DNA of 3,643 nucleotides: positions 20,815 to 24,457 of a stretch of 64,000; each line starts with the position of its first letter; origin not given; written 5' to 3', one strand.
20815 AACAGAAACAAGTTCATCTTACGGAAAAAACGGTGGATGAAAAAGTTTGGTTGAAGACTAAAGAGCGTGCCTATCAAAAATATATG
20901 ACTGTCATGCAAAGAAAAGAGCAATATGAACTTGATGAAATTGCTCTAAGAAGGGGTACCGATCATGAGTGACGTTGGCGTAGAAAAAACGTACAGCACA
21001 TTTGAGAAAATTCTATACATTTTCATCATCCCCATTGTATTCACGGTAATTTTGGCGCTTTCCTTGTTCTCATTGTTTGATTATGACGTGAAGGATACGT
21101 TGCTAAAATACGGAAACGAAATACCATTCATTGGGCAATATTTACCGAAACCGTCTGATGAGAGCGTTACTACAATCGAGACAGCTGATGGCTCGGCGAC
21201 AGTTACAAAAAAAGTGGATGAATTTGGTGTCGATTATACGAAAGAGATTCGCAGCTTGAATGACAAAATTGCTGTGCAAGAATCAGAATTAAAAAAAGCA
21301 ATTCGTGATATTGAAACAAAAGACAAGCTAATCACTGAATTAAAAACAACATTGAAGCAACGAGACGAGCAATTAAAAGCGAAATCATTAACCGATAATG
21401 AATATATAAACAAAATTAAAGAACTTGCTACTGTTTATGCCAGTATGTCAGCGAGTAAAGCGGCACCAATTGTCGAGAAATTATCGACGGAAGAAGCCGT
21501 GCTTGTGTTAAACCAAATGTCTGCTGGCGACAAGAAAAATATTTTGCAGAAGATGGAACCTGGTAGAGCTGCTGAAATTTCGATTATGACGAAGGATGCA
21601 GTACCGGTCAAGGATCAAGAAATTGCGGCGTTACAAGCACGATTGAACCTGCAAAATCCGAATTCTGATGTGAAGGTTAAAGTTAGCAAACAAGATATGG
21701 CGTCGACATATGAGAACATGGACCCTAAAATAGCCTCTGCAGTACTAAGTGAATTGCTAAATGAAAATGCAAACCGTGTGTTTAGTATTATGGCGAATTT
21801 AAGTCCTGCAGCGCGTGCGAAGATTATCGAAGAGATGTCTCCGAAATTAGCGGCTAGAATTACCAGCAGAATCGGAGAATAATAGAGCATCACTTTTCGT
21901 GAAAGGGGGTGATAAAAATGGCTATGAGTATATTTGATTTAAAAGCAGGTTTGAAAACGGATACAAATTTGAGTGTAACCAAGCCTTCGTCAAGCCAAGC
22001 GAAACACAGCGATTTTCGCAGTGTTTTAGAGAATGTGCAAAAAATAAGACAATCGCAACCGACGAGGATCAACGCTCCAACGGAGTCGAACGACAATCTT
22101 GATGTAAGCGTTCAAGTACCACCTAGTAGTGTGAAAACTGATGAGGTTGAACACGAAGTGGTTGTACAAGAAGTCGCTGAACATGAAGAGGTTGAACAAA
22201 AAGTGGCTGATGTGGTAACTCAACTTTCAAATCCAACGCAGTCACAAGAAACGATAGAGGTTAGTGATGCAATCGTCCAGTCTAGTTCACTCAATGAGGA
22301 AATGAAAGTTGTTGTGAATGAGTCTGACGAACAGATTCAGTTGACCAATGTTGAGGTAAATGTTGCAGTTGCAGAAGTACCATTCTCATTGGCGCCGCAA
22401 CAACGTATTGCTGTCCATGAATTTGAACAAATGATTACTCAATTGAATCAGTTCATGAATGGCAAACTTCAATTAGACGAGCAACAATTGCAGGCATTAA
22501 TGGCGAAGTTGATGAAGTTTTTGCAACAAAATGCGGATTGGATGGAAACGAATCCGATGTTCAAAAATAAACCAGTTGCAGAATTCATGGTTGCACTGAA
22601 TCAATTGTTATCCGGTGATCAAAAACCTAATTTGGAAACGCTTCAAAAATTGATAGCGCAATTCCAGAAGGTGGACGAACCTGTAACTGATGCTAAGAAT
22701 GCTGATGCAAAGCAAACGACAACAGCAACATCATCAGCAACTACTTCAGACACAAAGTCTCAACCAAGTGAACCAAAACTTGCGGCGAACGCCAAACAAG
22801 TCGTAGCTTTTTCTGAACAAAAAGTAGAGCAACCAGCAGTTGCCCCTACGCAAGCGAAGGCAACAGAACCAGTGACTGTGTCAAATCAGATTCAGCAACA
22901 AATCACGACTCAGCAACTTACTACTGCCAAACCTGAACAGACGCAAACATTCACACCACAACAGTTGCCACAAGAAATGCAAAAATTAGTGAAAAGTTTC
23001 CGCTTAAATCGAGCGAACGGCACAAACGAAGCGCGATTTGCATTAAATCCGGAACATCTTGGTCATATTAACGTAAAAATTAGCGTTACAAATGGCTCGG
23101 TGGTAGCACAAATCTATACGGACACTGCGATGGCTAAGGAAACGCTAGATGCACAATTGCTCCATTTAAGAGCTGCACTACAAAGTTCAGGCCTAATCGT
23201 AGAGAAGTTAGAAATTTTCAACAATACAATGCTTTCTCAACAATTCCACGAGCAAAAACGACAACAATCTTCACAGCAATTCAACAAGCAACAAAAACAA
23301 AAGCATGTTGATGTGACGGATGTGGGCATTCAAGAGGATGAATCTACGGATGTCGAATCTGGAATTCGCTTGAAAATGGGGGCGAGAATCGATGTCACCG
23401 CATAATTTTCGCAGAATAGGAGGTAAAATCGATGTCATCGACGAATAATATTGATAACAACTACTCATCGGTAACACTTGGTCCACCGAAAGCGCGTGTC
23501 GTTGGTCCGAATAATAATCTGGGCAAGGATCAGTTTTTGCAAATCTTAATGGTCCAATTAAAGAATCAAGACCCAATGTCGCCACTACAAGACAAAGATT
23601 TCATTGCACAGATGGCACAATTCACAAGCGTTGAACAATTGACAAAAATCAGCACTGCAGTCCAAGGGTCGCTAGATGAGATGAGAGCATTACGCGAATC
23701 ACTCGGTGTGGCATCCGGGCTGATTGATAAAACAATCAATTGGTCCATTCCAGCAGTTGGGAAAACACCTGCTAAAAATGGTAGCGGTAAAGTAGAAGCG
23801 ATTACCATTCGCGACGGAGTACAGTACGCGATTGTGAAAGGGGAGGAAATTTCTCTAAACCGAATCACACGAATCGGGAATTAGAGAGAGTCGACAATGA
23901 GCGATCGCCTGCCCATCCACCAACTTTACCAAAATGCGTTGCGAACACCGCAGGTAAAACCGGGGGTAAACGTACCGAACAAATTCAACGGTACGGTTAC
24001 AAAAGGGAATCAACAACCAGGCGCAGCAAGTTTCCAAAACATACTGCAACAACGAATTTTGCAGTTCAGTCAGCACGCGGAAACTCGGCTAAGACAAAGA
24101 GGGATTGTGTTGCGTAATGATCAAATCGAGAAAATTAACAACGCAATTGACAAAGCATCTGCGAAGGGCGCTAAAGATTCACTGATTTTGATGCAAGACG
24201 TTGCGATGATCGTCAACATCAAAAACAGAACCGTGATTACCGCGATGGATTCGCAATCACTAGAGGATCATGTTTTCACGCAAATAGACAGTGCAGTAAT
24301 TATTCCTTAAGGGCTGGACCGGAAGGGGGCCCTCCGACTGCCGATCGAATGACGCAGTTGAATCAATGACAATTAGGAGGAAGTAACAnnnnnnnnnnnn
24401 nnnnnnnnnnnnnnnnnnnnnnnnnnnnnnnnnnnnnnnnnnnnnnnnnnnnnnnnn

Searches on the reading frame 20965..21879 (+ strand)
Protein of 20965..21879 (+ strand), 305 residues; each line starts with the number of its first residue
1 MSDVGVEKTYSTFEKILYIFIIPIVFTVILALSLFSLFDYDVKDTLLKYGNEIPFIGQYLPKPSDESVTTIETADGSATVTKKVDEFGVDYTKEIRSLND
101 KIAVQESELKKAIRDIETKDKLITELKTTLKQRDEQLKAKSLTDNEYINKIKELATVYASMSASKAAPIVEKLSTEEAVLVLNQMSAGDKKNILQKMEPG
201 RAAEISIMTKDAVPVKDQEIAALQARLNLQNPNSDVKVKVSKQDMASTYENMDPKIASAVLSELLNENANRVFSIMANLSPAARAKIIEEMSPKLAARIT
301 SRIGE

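Call 69: search_protein_families(library=pfam, proteins=[window:20965-21879:+], max_evalue=0.00001)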
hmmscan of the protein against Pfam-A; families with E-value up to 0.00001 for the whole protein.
window:20965-21879:+ (305 aa): 1 family
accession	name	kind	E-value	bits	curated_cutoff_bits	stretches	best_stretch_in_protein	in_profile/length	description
PF03448.22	MgtE_N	-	1.5e-11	45.2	25.9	1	155-206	43-94/102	MgtE intracellular N domain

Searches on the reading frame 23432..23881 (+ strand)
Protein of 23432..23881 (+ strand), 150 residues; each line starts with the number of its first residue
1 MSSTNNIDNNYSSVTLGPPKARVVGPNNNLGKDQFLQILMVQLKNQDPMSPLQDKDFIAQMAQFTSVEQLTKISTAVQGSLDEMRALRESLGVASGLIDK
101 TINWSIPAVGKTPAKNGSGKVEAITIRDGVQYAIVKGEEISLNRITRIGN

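Call 3: search_protein_families(library=pfam, proteins=[window:23432-23881:+], max_evalue=1)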
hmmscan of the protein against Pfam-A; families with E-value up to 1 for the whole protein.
window:23432-23881:+ (150 aa): 3 families
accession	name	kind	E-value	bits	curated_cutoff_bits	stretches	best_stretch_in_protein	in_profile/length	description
PF03963.19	FlgD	-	2.5e-19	69.7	27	1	27-78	23-74/75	Flagellar hook capping protein - N-terminal region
PF11598.13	COMP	-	0.083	13.7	23.9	1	53-89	2-36/45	Cartilage oligomeric matrix protein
PF25081.1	CC142_N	-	0.24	11.5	27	1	35-117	29-112/198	CC142 N-terminal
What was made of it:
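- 23432..23884 (+): flgD (hook cap), 150 aa. Pfam FlgD, E 2.5e-19 (call 3).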

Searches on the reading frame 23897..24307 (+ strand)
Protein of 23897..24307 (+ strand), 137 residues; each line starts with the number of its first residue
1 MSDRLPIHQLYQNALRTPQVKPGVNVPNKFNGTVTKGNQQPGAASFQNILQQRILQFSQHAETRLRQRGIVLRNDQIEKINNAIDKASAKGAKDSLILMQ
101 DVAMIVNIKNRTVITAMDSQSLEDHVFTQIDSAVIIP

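Call 3: search_protein_families(library=pfam, proteins=[window:23897-24307:+], max_evalue=1)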
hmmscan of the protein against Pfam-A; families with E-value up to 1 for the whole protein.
window:23897-24307:+ (137 aa): 2 families
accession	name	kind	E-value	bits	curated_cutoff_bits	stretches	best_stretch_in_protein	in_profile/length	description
PF12611.13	Flagellar_put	-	3.8e-13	49.4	21.1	1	112-135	1-24/24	Putative flagellar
PF14076.12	DUF4258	-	0.22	12.3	25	1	57-72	1-16/71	Domain of unknown function (DUF4258)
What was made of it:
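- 23897..24310 (+): Small flagellar gene (PF12611, Flagellar_put). Pfam E 3.8e-13 (call 3).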
